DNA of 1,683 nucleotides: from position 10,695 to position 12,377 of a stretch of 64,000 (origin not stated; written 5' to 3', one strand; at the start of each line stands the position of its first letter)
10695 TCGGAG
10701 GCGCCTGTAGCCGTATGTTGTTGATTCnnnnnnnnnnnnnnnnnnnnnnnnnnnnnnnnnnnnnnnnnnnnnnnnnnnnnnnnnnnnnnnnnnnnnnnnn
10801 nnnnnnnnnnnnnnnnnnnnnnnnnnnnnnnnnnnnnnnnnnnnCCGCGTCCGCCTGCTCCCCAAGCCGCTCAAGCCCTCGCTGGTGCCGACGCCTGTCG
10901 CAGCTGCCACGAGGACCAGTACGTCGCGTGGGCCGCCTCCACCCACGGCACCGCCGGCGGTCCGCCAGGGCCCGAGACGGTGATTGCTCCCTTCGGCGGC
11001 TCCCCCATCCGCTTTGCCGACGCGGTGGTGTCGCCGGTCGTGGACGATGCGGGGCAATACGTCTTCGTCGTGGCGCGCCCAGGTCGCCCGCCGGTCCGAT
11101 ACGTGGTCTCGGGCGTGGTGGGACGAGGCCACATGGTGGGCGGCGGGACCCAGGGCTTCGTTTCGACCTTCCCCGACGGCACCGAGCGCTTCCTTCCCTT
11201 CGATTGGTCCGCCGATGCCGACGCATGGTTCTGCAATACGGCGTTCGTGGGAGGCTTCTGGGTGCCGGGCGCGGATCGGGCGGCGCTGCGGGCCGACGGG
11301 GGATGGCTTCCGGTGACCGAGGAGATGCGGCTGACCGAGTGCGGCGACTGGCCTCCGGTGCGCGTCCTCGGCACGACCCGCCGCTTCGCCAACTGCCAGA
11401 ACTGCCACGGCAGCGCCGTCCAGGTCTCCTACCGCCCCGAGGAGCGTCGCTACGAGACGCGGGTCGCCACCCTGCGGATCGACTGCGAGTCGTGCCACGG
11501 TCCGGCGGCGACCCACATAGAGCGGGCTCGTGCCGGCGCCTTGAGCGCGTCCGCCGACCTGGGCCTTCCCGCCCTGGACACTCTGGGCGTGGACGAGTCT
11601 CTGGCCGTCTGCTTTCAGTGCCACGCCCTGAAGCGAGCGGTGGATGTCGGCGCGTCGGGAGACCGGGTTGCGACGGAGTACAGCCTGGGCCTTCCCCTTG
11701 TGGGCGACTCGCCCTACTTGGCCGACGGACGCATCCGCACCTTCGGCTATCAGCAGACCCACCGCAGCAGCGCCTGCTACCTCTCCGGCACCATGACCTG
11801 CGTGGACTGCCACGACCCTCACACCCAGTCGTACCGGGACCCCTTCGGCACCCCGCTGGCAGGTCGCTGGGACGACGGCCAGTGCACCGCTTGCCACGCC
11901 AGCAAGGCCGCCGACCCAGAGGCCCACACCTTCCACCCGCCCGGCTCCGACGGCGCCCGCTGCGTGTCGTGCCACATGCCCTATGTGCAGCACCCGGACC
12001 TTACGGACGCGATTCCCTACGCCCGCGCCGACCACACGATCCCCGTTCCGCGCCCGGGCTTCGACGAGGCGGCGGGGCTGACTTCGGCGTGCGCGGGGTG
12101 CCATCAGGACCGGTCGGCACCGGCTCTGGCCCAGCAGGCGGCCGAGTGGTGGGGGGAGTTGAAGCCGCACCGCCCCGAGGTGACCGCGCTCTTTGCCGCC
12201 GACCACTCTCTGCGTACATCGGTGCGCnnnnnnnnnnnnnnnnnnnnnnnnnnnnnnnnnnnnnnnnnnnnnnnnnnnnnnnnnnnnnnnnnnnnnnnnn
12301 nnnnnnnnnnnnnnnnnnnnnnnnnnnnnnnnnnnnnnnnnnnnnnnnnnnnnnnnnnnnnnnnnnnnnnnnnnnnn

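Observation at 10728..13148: Octaheme cytochrome c fused to HEAT-like and TPR repeats via an Asp/Ala repeat linker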

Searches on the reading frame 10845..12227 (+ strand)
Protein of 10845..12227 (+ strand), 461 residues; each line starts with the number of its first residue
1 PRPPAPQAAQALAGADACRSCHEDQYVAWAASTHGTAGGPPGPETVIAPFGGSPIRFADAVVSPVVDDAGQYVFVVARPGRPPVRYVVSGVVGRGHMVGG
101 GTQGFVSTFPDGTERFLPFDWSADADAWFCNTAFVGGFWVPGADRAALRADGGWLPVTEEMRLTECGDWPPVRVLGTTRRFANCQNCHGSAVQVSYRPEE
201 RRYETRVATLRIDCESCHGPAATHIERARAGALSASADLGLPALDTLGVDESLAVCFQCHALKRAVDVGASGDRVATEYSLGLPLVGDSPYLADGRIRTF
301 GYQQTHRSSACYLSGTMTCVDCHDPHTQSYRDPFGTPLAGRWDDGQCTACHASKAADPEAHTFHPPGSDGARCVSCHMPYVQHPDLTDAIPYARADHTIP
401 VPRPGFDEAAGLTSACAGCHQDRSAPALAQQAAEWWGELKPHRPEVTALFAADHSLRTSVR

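Call 31: search_solved_structures(query=window:10845-12227:+, max_evalue=10, show_alignments=2)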
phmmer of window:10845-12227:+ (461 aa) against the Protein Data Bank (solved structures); distinct sequences matched with E-value up to 10: 17.
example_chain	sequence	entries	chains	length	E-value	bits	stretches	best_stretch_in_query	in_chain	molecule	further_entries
6i5b_A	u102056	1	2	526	1.3e-10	44.1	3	172-233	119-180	Uncharacterized protein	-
6r2q_A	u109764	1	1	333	0.0017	20.7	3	315-392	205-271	Cystathionine beta-synthase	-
4wjy_A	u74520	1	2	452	0.045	15.9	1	353-428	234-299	Cytochrome c-552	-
3ubr_A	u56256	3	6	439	0.063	15.5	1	354-421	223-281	Cytochrome c-552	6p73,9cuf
8z11_D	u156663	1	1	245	0.09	14.9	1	27-139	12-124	iFCPI-6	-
2czs_A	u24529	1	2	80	0.33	13.1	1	327-383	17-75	cytochrome c, putative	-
1fs7_A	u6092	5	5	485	0.49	12.5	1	359-422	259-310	CYTOCHROME C NITRITE REDUCTASE | Cytochrome c-552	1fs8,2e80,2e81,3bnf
3bng_A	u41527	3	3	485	0.53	12.4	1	359-422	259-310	Cytochrome c-552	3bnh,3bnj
1fs9_A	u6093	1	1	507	0.54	12.4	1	359-422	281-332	CYTOCHROME C NITRITE REDUCTASE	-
6l6m_A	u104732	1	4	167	0.9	11.6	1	102-161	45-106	Heat shock protein hsp20 family putative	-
4oqt_A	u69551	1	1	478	1.5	10.9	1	56-137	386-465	Leucine-rich repeat and immunoglobulin-like domain-containing nogo receptor-interacting pr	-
2id5_A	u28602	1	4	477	1.5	10.9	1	56-137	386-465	Leucine rich repeat neuronal 6A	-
6ghc_A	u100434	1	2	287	1.9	10.6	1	386-424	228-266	5-methylcytosine-specific restriction enzyme A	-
2b5x_A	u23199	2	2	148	1.9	10.6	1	348-403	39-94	YkuV protein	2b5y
1oah_A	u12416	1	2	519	3.9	9.5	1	354-430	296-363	CYTOCHROME C NITRITE REDUCTASE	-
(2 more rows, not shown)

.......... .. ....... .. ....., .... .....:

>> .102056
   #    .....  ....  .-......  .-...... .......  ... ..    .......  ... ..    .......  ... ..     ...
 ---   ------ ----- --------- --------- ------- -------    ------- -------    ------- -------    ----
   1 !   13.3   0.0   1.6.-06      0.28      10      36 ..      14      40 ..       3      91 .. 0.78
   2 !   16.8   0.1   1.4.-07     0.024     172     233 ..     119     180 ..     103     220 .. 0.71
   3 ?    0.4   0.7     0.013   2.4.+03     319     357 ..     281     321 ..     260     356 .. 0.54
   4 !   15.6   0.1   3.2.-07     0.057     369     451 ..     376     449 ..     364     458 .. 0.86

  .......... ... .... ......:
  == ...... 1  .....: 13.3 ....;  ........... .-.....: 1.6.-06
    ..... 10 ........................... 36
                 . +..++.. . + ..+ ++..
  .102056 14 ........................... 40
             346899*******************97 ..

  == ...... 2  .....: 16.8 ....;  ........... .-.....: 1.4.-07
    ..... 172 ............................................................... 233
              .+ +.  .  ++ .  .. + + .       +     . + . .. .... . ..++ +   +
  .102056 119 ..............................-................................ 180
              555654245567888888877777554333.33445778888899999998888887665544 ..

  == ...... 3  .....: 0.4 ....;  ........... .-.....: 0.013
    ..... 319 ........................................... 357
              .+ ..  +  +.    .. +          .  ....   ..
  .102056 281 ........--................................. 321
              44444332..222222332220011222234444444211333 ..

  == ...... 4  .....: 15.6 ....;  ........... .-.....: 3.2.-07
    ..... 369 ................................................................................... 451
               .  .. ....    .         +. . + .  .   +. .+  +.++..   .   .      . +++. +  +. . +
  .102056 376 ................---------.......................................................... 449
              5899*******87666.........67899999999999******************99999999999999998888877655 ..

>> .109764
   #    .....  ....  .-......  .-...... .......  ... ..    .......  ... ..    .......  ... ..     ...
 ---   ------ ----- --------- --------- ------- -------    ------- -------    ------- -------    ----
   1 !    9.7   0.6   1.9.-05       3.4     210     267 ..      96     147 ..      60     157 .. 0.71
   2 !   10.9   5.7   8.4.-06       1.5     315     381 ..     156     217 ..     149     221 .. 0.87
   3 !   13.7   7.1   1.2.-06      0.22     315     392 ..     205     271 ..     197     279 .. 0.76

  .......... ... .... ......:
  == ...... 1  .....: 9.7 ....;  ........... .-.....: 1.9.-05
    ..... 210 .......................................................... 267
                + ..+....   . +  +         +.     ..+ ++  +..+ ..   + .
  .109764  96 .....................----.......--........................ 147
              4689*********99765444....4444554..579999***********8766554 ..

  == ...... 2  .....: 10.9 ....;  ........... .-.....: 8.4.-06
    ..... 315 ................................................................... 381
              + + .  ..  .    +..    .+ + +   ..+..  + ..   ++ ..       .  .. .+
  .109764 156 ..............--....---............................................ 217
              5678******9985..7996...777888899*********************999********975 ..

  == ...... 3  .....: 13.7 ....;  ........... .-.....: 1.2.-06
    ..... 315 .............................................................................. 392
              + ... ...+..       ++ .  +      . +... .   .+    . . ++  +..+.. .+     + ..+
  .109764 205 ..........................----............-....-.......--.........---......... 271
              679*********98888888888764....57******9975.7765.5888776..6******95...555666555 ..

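Call 39: predict_structure(alignment_id=A2)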
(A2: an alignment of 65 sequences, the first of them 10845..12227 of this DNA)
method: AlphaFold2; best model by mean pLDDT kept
length: 461 residues; sequences in the alignment: 65
mean_pLDDT: 73.7   pTM: 0.74
mean pLDDT of the five models: 73.7, 70.7, 68.2, 65.3, 65.2
residues with pLDDT >= 90: 125; 70-90: 166; 50-70: 78; < 50: 92
segments of 3 or more residues with pLDDT < 50: 1-8, 136-142, 262-288, 297-314, 377-400, 456-461
pLDDT, mean of each block of 10 residues (from residue 1): 44 87 93 89 94 97 98 98 98 71 91 93 88 56 53 84 88 78 60 90 91 86 90 86 78 70 40 37 43 52 42 57 82 82 71 77 83 57 41 41 74 78 93 80 62 52 34
secondary structure, 60 per line:
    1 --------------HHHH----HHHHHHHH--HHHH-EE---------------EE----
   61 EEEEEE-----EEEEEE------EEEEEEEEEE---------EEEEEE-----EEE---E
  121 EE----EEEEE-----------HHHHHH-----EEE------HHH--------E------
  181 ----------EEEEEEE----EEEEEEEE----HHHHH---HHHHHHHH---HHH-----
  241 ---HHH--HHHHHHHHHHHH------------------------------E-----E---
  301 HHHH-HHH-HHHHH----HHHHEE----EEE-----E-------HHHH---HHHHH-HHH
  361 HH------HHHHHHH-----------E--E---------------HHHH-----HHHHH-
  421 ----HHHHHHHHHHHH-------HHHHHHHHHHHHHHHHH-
elements in order: H15-18 H23-30 H33-36 E61-66 E72-77 E84-93 E103-108 E114-116 E120-122 E127-131 H143-148 E154-156 E191-197 E202-209 H214-218 H222-229 H249-260 H301-304 H310-314 H319-322 E329-331 H345-348 H352-356 H358-362 H369-375 H406-409 H415-419 H425-436 H444-460

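Call 48: search_solved_structures(query=A3, max_evalue=1, show_alignments=3)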
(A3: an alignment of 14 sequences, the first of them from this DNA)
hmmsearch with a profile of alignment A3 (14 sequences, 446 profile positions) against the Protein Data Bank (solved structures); distinct sequences matched with E-value up to 1: 16.
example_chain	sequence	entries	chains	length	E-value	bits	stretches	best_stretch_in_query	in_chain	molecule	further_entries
6i5b_A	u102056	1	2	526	4.4e-12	49.1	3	362-444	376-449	Uncharacterized protein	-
4rkm_A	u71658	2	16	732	8.3e-06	28.4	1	2-37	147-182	MccA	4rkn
5ze8_A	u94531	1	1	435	0.00085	21.7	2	5-29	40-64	cytochrome c552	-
6r2q_A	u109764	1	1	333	0.0037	19.6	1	203-372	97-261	Cystathionine beta-synthase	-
3bng_A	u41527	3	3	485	0.0091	18.3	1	359-429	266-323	Cytochrome c-552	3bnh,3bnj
1fs7_A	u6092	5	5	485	0.0091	18.3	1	359-429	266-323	CYTOCHROME C NITRITE REDUCTASE | Cytochrome c-552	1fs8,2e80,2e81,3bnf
1fs9_A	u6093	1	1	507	0.0097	18.3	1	359-429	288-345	CYTOCHROME C NITRITE REDUCTASE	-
1qdb_A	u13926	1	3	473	0.01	18.2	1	360-421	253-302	CYTOCHROME C NITRITE REDUCTASE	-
1bvb_A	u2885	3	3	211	0.01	18.2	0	172-252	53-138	CYTOCHROME C-554 | CYTOCHROME C554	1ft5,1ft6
8bcx_A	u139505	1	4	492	0.019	17.3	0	362-417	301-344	Nitrite reductase (cytochrome; ammonia-forming)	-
3ubr_A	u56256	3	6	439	0.034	16.5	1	360-417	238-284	Cytochrome c-552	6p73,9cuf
2czs_A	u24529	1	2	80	0.21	13.9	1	321-376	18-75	cytochrome c, putative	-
6v0a_A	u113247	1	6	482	0.28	13.4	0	362-417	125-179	Nitrite reductase (cytochrome; ammonia-forming)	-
1jw9_B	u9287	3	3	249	0.42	12.9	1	213-314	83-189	MOLYBDOPTERIN BIOSYNTHESIS MOEB PROTEIN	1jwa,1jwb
1p2e_A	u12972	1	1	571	0.81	11.9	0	311-372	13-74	flavocytochrome c3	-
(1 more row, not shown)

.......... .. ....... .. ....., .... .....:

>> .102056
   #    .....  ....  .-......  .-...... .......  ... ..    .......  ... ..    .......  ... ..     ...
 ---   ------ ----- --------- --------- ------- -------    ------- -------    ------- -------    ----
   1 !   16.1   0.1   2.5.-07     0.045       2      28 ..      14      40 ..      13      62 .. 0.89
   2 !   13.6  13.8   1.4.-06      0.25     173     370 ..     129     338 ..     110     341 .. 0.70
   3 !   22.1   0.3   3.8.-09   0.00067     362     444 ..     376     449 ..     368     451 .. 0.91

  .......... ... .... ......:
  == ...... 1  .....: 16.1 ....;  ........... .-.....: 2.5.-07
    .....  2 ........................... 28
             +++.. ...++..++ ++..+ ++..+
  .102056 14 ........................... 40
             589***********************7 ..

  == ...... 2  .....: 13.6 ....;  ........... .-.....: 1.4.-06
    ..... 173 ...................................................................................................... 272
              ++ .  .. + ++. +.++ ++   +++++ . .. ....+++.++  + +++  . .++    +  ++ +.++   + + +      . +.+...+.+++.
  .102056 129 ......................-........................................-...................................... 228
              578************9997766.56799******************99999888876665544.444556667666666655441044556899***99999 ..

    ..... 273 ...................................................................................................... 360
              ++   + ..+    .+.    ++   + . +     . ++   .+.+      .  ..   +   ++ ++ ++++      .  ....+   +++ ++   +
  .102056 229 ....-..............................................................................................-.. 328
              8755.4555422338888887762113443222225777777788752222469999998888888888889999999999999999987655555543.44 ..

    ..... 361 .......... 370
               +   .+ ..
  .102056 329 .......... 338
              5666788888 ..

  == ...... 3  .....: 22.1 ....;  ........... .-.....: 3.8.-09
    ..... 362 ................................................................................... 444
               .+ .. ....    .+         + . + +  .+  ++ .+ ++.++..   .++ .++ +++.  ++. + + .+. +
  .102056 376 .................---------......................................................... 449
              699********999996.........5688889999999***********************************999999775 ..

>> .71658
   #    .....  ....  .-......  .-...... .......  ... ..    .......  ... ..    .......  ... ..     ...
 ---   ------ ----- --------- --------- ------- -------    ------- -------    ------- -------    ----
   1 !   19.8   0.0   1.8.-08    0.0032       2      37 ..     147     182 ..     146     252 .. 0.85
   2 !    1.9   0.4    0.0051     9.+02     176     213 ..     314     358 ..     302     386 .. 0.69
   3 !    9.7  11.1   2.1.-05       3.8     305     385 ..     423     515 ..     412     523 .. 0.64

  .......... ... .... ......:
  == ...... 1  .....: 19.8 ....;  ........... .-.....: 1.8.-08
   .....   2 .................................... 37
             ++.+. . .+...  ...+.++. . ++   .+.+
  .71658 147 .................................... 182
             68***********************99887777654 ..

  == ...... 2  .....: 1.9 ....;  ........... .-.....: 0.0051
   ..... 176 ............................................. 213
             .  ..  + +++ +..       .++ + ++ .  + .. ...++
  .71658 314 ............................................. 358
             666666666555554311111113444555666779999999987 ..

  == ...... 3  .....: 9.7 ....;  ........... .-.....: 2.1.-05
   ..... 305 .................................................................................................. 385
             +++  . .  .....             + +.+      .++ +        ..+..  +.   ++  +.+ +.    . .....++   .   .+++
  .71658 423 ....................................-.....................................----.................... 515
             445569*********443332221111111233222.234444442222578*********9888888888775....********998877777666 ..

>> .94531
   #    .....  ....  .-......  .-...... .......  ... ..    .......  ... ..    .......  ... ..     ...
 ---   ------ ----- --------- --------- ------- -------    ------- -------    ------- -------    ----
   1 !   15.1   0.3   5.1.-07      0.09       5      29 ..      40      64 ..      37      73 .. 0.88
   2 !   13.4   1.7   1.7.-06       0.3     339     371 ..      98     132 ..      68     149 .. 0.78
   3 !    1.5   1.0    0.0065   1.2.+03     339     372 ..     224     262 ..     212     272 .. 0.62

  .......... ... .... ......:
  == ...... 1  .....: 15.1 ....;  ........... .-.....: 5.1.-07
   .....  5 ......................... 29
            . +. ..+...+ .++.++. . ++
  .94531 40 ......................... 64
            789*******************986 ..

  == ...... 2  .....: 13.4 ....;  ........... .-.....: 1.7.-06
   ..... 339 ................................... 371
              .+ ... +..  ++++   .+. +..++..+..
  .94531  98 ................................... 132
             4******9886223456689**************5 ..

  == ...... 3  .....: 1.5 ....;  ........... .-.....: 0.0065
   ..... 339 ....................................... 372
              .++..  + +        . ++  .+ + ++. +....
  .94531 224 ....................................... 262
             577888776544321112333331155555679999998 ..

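Call 50: search_protein_representatives(protein=window:10845-12227:+)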
Query: 461 residues. Proteins with E-value up to 0.001 (for the whole library): 4013; up to 1e-10: 1973; up to 1e-30: 186. The best 150 are listed.
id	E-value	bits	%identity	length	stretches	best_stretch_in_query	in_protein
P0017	2.2e-228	775.6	73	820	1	3-453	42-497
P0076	2.1e-170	584.4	59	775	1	8-454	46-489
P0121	1.2e-160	552.2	55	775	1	6-451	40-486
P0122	1.5e-158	545.3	57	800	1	10-448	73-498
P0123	5.4e-146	503.9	51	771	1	11-450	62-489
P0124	1.5e-144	499.1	52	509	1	9-448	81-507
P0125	3.8e-143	494.5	54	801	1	6-453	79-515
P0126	6.5e-137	473.9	52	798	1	5-453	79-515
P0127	8.7e-137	473.5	50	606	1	2-453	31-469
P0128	4.5e-136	471.1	48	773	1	11-456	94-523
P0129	2.8e-133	461.9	52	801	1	3-448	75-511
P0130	4.2e-131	454.7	52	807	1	1-452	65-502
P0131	4.9e-131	454.5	51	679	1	12-451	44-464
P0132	6.4e-131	454.1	47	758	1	12-448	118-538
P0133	2.8e-130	452.0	54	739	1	7-450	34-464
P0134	6.0e-129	447.6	51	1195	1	1-453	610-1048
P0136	5.7e-127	441.1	48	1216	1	13-452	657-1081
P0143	5.1e-120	418.2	48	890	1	6-455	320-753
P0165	4.2e-82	293.1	50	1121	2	278-453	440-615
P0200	3.0e-49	184.8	35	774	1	10-439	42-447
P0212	1.1e-40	156.5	33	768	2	182-450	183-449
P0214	1.5e-40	156.0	35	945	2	183-441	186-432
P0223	4.5e-39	151.2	30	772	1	10-452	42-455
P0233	1.4e-37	146.3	34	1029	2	180-443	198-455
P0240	2.8e-36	142.0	36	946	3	183-447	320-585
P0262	2.8e-33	132.1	39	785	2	183-439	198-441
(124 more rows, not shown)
